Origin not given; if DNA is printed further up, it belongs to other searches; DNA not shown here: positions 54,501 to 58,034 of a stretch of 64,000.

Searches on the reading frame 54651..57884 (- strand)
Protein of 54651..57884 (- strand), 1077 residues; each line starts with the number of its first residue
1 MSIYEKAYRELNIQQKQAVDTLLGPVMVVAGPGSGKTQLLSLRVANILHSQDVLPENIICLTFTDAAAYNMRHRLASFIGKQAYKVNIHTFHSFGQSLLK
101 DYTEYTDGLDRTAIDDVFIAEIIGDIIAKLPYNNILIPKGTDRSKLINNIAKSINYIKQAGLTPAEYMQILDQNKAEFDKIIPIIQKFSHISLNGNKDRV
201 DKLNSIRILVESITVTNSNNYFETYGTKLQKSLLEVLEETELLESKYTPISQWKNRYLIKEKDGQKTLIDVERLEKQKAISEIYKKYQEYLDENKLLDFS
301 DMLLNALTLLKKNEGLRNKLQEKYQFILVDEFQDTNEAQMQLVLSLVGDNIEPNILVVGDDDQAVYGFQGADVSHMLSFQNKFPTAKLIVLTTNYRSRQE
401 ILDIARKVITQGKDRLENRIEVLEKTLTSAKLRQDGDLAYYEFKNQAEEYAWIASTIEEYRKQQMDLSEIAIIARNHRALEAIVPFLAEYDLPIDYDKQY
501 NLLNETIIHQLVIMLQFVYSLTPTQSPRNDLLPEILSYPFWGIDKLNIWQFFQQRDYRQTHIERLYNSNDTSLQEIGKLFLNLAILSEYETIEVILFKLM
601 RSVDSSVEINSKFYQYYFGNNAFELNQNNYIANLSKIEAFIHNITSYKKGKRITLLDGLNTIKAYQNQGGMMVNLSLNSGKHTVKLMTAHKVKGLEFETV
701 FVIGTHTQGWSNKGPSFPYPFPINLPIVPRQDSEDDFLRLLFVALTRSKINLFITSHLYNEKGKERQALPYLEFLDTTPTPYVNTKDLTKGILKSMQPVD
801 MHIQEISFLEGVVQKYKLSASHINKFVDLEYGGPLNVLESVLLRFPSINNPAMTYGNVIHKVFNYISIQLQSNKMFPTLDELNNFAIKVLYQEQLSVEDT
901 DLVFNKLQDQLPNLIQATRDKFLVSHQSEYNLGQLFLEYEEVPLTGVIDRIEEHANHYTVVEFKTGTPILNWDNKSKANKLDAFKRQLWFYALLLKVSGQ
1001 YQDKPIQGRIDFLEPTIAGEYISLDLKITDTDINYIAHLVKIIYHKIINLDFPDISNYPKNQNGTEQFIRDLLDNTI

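Call 10: search_protein_families(library=pfam, proteins=[window:54651-57884:-], max_evalue=0.01)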
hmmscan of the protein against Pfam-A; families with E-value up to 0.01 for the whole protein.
window:54651-57884:- (1077 aa): 11 families
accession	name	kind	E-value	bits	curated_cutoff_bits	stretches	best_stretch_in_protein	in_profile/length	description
PF00580.27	UvrD-helicase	-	1.2e-66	225.6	23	1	11-384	1-271/271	UvrD/REP helicase N-terminal domain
PF13361.12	UvrD_C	-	1.7e-27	97.2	25.6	1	389-757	1-348/350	UvrD-like helicase C-terminal domain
PF13245.12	AAA_19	-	1.8e-19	70.7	25.1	1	15-368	1-133/134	AAA domain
PF12705.13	PDDEXK_1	-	1.7e-10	41.7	22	1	851-1005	34-181/247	PD-(D/E)XK nuclease superfamily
PF13604.12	AAA_30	-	6e-08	33.1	27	0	11-75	2-66/191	AAA domain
PF13538.12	UvrD_C_2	-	2.5e-07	30.9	27.4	0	686-704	4-22/52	UvrD-like helicase C-terminal domain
PF13087.12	AAA_12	-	6e-05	23.1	27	0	382-482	12-104/195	AAA domain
PF01443.25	Viral_helicase1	-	0.00082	19.7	21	0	318-418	53-146/228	Viral superfamily 1 RNA helicase core domain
PF08696.17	Dna2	-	0.0015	18.8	22.4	0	837-930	72-163/204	DNA replication factor Dna2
PF02562.22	PhoH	-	0.0019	18.2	27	0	325-400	121-195/205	PhoH-like protein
PF00270.35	DEAD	-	0.0064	16.7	26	0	15-87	4-77/167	DEAD/DEAH box helicase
